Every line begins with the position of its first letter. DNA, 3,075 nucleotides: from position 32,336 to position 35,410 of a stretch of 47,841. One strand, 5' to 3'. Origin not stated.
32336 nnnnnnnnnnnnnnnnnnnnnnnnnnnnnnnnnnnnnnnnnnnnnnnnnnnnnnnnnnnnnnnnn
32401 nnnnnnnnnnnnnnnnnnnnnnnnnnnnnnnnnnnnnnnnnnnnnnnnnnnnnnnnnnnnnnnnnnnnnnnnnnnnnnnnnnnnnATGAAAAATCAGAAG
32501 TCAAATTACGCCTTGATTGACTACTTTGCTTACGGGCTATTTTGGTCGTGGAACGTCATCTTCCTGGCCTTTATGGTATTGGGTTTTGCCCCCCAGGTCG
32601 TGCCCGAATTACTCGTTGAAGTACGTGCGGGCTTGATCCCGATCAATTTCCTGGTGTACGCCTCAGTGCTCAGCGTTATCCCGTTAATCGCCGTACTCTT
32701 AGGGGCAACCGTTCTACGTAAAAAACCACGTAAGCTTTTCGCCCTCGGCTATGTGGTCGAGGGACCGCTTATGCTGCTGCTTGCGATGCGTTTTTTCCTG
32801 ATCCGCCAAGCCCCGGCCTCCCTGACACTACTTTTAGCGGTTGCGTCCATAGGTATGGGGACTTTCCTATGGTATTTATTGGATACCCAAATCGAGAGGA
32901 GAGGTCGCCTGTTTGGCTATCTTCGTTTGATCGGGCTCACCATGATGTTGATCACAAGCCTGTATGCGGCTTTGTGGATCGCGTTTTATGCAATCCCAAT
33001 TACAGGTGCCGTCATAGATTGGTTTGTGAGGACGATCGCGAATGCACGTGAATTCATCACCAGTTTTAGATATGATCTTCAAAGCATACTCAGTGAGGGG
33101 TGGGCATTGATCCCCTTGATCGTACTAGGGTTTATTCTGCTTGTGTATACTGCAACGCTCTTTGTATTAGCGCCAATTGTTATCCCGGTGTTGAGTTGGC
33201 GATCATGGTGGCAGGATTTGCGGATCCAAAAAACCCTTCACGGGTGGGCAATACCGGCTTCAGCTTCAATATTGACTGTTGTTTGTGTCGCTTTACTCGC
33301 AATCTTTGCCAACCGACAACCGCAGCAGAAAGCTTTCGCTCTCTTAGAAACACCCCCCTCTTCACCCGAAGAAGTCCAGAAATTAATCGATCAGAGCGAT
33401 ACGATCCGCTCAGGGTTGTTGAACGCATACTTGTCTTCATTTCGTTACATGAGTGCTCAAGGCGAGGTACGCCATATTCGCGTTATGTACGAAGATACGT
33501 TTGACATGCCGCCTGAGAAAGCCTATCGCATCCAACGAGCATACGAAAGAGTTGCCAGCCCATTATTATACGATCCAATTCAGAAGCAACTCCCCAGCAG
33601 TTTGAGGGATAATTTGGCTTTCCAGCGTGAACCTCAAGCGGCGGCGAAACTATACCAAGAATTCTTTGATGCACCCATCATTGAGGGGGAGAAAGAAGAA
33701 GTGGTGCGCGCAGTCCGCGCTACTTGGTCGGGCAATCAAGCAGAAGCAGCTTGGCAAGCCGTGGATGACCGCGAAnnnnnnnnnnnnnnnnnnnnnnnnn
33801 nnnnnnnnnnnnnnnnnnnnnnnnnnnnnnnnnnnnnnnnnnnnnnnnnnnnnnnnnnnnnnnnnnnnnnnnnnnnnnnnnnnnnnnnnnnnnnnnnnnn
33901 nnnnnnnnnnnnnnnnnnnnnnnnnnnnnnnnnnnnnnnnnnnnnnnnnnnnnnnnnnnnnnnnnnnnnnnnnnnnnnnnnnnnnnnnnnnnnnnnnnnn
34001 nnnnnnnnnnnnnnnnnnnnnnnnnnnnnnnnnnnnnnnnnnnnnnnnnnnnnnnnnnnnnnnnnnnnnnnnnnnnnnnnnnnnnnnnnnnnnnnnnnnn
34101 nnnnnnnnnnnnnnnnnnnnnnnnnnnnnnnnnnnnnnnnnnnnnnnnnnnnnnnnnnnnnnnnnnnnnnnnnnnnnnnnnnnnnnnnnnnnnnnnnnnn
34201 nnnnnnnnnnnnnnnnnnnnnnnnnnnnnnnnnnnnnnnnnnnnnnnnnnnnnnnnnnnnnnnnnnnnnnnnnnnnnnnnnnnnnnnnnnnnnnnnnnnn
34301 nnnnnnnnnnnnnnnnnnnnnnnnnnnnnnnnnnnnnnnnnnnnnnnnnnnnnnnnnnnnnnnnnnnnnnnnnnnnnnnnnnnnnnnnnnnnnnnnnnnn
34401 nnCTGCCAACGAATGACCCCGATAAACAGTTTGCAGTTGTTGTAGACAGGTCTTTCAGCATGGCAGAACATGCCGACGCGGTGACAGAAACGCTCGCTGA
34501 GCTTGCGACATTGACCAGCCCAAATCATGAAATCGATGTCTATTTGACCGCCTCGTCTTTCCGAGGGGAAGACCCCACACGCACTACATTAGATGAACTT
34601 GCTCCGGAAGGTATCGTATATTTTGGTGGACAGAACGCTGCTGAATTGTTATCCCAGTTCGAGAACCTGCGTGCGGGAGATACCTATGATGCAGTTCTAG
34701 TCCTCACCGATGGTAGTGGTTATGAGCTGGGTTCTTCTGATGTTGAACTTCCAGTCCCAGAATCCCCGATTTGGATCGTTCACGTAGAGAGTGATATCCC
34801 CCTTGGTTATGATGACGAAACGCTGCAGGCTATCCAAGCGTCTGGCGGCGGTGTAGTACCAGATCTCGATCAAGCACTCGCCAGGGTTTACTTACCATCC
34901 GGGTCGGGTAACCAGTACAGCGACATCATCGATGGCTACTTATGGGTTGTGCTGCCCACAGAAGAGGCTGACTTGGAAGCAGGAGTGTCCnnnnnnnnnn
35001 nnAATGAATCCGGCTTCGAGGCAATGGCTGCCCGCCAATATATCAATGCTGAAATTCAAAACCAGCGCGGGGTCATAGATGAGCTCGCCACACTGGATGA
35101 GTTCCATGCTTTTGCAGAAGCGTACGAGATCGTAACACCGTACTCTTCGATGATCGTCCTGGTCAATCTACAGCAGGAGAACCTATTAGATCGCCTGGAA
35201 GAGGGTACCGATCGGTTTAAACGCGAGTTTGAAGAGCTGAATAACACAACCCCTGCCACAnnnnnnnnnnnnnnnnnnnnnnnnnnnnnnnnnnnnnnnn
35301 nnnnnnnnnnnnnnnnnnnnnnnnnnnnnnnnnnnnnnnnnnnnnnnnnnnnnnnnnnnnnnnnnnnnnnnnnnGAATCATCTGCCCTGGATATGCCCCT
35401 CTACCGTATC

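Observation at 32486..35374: PEP-CTERM substrate that is itself polytopic: an N-terminal ~8-TM block, VIT, vWA and the sorting signal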

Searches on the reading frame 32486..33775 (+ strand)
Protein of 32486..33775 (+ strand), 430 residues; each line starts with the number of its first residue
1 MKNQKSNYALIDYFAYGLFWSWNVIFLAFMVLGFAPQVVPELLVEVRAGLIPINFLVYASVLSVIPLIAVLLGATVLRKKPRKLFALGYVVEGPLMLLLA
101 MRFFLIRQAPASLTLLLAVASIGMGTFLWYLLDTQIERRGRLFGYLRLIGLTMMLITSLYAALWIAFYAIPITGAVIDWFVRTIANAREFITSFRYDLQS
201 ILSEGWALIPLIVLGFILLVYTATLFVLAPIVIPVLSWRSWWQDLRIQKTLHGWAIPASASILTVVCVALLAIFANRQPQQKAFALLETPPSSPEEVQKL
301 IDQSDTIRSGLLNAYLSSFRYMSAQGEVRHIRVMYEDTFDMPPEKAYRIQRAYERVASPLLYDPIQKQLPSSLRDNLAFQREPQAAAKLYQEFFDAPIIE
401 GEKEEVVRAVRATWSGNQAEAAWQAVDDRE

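Call 42: search_protein_representatives(alignment_id=A3)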
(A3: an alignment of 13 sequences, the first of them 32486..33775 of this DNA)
Query: 13 sequences, 430 profile positions. Proteins with E-value up to 0.001 (for the whole library): 478; up to 1e-10: 394; up to 1e-30: 237. The best 150 are listed.
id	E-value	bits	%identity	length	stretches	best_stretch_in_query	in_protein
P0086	3.0e-208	708.1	-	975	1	1-430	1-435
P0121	9.9e-193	656.9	-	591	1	8-430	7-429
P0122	5.7e-182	621.5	-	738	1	1-430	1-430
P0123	6.9e-159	545.4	-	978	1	9-430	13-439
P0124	2.3e-145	500.9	-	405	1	1-388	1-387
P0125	2.8e-139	480.8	-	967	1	8-429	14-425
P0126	5.5e-137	473.2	-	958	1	12-430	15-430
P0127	2.6e-132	457.9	-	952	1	14-430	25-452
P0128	3.2e-132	457.5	-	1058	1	14-430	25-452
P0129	3.3e-132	457.5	-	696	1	72-430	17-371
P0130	7.9e-131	453.0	-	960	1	10-430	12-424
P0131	1.8e-129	448.5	-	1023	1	4-430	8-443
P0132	3.9e-126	437.5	-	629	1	12-430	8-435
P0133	3.2e-124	431.2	-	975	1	3-430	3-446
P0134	1.2e-123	429.4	-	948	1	9-430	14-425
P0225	2.3e-56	207.6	-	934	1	14-428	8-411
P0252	7.8e-51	189.4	-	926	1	10-422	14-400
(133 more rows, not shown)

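Call 44: predict_structure(alignment_id=A3)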
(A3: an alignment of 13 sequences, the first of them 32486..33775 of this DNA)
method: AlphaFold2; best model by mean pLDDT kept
length: 430 residues; sequences in the alignment: 13
mean_pLDDT: 73.9   pTM: 0.71
mean pLDDT of the five models: 73.9, 71.4, 68.1, 67.8, 62.4
residues with pLDDT >= 90: 42; 70-90: 236; 50-70: 121; < 50: 31
segments of 3 or more residues with pLDDT < 50: 1-5, 105-107, 397-403, 409-414, 425-430
pLDDT, mean of each block of 10 residues (from residue 1): 56 78 72 69 73 67 73 81 82 68 54 83 89 72 89 92 86 84 82 77 69 68 74 89 90 88 94 82 76 74 73 66 65 88 89 82 66 54 68 53 49 51 45
secondary structure, 60 per line:
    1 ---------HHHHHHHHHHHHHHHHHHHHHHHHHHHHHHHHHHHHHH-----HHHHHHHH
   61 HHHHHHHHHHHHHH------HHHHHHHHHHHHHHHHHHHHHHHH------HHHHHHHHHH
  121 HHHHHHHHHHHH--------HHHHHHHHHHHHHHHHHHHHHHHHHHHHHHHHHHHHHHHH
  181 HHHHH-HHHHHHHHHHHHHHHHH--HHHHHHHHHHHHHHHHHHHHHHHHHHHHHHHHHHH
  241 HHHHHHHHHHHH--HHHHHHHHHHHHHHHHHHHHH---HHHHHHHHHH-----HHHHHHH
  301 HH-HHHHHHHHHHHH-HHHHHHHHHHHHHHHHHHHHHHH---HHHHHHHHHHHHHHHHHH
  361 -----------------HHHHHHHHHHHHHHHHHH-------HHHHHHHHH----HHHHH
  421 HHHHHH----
elements in order: H10-47 H53-74 H81-104 H111-132 H141-185 H187-203 H206-252 H255-275 H279-288 H294-302 H304-315 H317-339 H343-360 H378-395 H403-411 H416-426

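Call 47: find_encoding_contigs(protein=P0252, flank=8000, max_places=2)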
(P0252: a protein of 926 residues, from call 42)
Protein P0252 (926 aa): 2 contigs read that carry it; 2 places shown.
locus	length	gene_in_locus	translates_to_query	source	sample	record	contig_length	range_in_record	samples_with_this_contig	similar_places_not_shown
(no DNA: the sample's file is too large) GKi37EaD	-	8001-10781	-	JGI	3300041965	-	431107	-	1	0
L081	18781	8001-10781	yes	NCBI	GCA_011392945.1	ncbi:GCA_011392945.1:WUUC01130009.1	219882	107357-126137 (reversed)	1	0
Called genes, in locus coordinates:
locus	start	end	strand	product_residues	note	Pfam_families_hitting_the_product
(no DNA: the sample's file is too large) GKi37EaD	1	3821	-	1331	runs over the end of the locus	PF08455:SNF2_assoc (weak), PF00176:SNF2-rel_dom, PF00271:Helicase_C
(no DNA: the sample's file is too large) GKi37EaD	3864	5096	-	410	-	PF13385:Laminin_G_3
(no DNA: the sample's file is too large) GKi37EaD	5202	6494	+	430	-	PF13672:PP2C_2, PF00481:PP2C, PF07228:SpoIIE (weak), PF00027:cNMP_binding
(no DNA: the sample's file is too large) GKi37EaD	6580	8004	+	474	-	PF09721:Exosortase_EpsH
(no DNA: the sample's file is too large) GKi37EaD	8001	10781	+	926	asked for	PF08487:VIT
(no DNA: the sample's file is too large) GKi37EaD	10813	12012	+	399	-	PF00072:Response_reg, PF00563:EAL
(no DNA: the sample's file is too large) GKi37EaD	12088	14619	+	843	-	-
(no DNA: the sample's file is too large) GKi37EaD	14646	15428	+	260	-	PF00378:ECH_1, PF16113:ECH_2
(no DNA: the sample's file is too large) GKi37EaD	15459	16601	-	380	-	PF02771:Acyl-CoA_dh_N, PF02770:Acyl-CoA_dh_M, PF00441:Acyl-CoA_dh_1, PF08028:Acyl-CoA_dh_2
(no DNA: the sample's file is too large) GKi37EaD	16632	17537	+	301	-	PF14522:Cytochrome_C7 (faint)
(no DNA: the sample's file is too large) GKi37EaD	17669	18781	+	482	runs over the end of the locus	-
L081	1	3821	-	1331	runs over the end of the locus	PF08455:SNF2_assoc (weak), PF00176:SNF2-rel_dom, PF00271:Helicase_C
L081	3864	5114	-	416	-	PF13385:Laminin_G_3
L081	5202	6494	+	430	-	PF13672:PP2C_2, PF00481:PP2C, PF07228:SpoIIE (weak), PF00027:cNMP_binding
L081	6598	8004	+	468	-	PF09721:Exosortase_EpsH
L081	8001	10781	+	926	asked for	PF08487:VIT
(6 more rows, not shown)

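Call 48: find_encoding_contigs(protein=P0225, flank=8000, max_places=2)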
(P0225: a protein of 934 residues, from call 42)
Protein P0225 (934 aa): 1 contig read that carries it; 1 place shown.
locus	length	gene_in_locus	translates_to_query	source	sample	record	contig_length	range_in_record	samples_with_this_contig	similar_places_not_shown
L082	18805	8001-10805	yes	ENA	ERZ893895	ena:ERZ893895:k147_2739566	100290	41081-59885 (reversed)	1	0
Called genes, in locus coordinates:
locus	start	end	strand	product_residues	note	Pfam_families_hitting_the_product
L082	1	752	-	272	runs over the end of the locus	PF00290:Trp_syntA, PF00977:His_biosynth (weak)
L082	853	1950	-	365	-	-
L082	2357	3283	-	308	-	PF01694:Rhomboid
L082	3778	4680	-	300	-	-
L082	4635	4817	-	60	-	-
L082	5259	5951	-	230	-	-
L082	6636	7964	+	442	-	PF09721:Exosortase_EpsH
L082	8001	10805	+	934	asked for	PF08487:VIT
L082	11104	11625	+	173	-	PF00582:Usp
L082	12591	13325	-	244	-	PF04250:DUF429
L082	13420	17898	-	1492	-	PF08448:PAS_4, PF13426:PAS_9, PF00989:PAS, PF08448:PAS_4, PF00989:PAS, PF08447:PAS_3, PF13426:PAS_9, PF01590:GAF, +13 more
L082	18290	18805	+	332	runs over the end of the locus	PF08240:ADH_N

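Call 49: fold_search(model_id=the predicted structure, library=pdb)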
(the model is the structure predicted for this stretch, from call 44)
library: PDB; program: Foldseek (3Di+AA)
matches with E <= 10: 291; with E <= 0.001: 0
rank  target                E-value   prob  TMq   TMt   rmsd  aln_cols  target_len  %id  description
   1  9kux_R                1.3e-01  0.23  0.13  0.17  25.5       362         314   13  Cryo-EM structure of dimeric APJR and one Beta-arrestin complex with small molecules (released 2025-09-17)
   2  7wc4                  2.0e-01  0.21  0.14  0.16  27.4       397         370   11  Crystal structure of serotonin 2A receptor in complex with serotonin (released 2022-01-26)
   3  9kuw_Q                2.3e-01  0.30  0.17  0.22  25.1       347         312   14  Cryo-EM structure of dimeric APJR and two Beta-arrestins complex with small molecules (released 2025-09-17)
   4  7tmw_R                2.4e-01  0.41  0.18  0.16  21.6       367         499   11  Cryo-EM structure of the relaxin receptor RXFP1 in complex with heterotrimeric Gs (released 2023-02-15)
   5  8xzi_R                2.4e-01  0.23  0.15  0.19  24.3       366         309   11  Cryo-EM structure of the CMF-019-bound human APLNR-Gi complex (released 2024-03-20)
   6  9lr1_R                2.5e-01  0.21  0.14  0.18  25.5       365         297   13  Cryo-EM structure of the JN241-9-bound APLNR monomer-Gi complex (released 2026-02-04)
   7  8x8l_R                2.6e-01  0.44  0.15  0.22  24.5       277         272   16  Cryo-EM structure of the cortistatin 17-bound Somatostatin receptor 5-Gi protein complex (released 2024-06-12)
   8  8wc8_R                2.6e-01  0.25  0.15  0.20  23.6       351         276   12  Cryo-EM structure of the ZH8651-bound hTAAR1-Gs complex (released 2023-12-27)
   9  8xqe_R                2.9e-01  0.21  0.13  0.17  25.5       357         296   13  Cryo-EM structure of human dimeric APJR-Gi complex with apelin-13. (released 2025-01-22)
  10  4nc3                  3.2e-01  0.18  0.15  0.17  26.7       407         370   11  Crystal structure of the 5-HT2B receptor solved using serial femtosecond crystallography in lipidic cubic phase. (released 2013-12-18)
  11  8zmg_B                3.2e-01  0.14  0.13  0.15  27.6       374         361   10  Crystal structure of an inverse agonist antipsychotic drug pimavanserin-bound 5-HT2A (released 2024-08-28)
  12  8jlr_R                3.3e-01  0.23  0.14  0.19  22.9       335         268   12  A77636-bound hTAAR1-Gs protein complex (released 2023-11-15)
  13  6rz7                  3.5e-01  0.14  0.14  0.16  27.3       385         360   11  Crystal structure of the human cysteinyl leukotriene receptor 2 in complex with ONO-2570366 (F222 space group) (released 2019-12-11)
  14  9k0k_I                4.1e-01  0.18  0.14  0.18  24.4       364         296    9  Cryo-EM structure of UTP-bound P2Y purinoceptor 4-miniGq-Nb35 complex (released 2025-06-11)
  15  5zk8                  4.3e-01  0.14  0.14  0.16  25.8       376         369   10  Crystal structure of M2 muscarinic acetylcholine receptor bound with NMS (released 2018-11-21)
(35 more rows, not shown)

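Call 67: search_protein_families(library=ncbifam, alignment_id=A3, max_evalue=10)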
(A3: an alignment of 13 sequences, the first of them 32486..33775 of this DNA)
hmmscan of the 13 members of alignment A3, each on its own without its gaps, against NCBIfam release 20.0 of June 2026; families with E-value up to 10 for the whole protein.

A. member 1, window:32486-33775:+ (430 aa): 2 families
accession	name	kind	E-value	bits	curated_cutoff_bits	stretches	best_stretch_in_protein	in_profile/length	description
TIGR02921.1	PEP_integral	hypoth_equivalog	5.7e-63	213.4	200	1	15-429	9-402/922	TIGR02921 family PEP-CTERM protein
TIGR04286.1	MSEP-CTERM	equivalog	0.0062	14.5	150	1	205-276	284-359/920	MSEP-CTERM sorting domain-containing protein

B. families by the number of members that match (of 13 scanned): 5 families
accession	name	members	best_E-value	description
TIGR02921.1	PEP_integral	13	1.4e-72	TIGR02921 family PEP-CTERM protein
TIGR04286.1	MSEP-CTERM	7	0.00049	MSEP-CTERM sorting domain-containing protein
NF053759.1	ChrTpChrBBac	1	0.035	chromate efflux transporter ChrB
NF045849.1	ICE_MMCAP2_0565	1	0.48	Mbov_0395 family pilin-like conjugal transfer protein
NF033893.1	pheromone_ipd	1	2.4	peptide pheromone inhibitor Ipd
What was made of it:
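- On MSEP-CTERM TIGR04286 / XrtN target TIGR04477: Only weak collinear local matches (call 67).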

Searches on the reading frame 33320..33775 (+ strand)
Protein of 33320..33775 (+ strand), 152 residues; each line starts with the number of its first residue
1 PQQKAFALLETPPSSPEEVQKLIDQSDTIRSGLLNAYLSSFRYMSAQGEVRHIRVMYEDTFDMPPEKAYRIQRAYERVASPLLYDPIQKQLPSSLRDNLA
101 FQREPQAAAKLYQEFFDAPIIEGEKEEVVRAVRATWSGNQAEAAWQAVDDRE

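Call 51: search_protein_families(library=pfam, proteins=[window:33320-33775:+], max_evalue=10)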
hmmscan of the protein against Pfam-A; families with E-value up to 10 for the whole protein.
window:33320-33775:+ (152 aa): 0 families
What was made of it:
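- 33311..33775 (+): Conserved helical region next to the membrane, on the outside (residues 276-430). No known family. No Pfam hit (call 51).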

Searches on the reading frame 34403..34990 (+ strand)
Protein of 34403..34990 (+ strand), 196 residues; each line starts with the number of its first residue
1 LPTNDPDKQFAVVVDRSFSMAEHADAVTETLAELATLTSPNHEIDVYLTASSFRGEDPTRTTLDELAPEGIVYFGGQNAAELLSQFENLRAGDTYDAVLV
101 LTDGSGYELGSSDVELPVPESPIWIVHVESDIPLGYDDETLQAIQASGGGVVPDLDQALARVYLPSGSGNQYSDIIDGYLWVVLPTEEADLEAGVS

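Call 30: search_solved_structures(query=A2, max_evalue=10, show_alignments=3)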
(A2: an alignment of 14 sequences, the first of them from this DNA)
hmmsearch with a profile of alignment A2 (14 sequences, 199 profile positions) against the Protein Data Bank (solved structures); distinct sequences matched with E-value up to 10: 2.
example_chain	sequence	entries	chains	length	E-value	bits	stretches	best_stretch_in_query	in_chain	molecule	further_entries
3rag_A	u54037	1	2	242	0.45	13.2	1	7-60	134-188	uncharacterized protein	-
1g5g_A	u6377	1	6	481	9.2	9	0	14-55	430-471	Fusion glycoprotein F0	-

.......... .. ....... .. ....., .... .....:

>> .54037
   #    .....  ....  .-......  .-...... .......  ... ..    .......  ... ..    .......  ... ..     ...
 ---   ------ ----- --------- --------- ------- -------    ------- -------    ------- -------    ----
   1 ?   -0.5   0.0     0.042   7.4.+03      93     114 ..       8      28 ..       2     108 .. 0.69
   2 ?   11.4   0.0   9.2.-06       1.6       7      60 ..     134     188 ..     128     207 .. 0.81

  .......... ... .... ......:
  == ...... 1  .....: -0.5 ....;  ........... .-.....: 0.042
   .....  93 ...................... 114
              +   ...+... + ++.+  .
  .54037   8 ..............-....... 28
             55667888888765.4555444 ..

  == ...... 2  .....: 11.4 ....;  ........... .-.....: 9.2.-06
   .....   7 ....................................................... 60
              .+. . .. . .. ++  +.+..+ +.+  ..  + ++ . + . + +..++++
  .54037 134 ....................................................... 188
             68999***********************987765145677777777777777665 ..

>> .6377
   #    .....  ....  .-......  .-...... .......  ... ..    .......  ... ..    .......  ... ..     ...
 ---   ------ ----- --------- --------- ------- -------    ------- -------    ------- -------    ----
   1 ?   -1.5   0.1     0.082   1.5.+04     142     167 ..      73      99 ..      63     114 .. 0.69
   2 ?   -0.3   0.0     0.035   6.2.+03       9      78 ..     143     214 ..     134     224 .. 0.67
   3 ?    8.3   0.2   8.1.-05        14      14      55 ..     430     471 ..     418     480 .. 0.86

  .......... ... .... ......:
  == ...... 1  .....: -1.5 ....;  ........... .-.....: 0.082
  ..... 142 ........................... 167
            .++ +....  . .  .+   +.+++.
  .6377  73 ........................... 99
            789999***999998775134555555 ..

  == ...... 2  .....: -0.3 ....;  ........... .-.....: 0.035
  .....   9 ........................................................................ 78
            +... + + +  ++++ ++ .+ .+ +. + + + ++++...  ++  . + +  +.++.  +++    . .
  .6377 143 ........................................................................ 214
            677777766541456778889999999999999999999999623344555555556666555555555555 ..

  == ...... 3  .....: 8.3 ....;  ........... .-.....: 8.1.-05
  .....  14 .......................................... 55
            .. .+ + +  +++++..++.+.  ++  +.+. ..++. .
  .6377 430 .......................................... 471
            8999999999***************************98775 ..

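Call 31: search_protein_families(library=pfam, alignment_id=A2, max_evalue=10)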
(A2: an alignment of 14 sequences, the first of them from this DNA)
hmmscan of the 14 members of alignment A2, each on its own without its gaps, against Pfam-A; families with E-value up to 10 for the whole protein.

A. member 1, seq(196 aa): 1 family
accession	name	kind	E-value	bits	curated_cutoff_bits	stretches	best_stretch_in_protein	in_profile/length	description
PF13519.12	VWA_2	-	0.26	12.4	27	1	11-104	2-106/107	von Willebrand factor type A domain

B. families by the number of members that match (of 14 scanned): 8 families
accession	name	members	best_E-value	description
PF13519.12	VWA_2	5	0.00029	von Willebrand factor type A domain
PF25106.1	VWA_4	2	0.016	von Willebrand factor A domain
PF05762.20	VWA_CoxE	1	0.023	VWA domain containing CoxE-like protein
PF16976.10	RcpC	1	0.027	Flp pilus assembly protein RcpC/CpaB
PF14331.11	IcmF-related_N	1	0.073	IcmF-related N-terminal domain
PF24675.1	NpmA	1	0.075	16S rRNA (adenine(1408)-N(1))-methyltransferase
PF09722.15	Xre_MbcA_ParS_C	1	0.13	Antitoxin Xre/MbcA/ParS C-terminal toxin-binding domain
PF05340.17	DUF740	1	0.25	Protein of unknown function (DUF740)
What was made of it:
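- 34406..34975 (+): Divergent vWA domain (residues 641-830) with MIDAS ligands D654, S656, S658 (34445-34459) and D742 (34709-34711). Pfam VWA_2 only below threshold (call 31).
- On vWA domain (Pfam vWA models): VWA_2 scores 12.4 bits against 27 on the isolated region; 5 of 14 relatives match, at best E 2.9e-4 (call 31).
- Checked: VWA_2 has E = 0.26 in this protein and at best 2.9e-4 in 5 of 14 relatives (call 31).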

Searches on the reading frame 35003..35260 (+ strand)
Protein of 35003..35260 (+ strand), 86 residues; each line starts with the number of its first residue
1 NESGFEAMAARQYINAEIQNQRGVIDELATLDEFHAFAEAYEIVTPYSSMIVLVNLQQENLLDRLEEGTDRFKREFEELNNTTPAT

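Call 51: search_protein_families(library=pfam, proteins=[window:35003-35260:+], max_evalue=10)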
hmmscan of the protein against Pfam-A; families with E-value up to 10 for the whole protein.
window:35003-35260:+ (86 aa): 2 families
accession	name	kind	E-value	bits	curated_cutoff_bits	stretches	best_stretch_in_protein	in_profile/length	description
PF12527.13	DUF3727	-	0.042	14.5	23.8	1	21-74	33-88/97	Protein of unknown function (DUF3727)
PF22560.2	GMT-wHTH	-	0.056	14.3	27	1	58-86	30-58/82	GMT-like wHTH domain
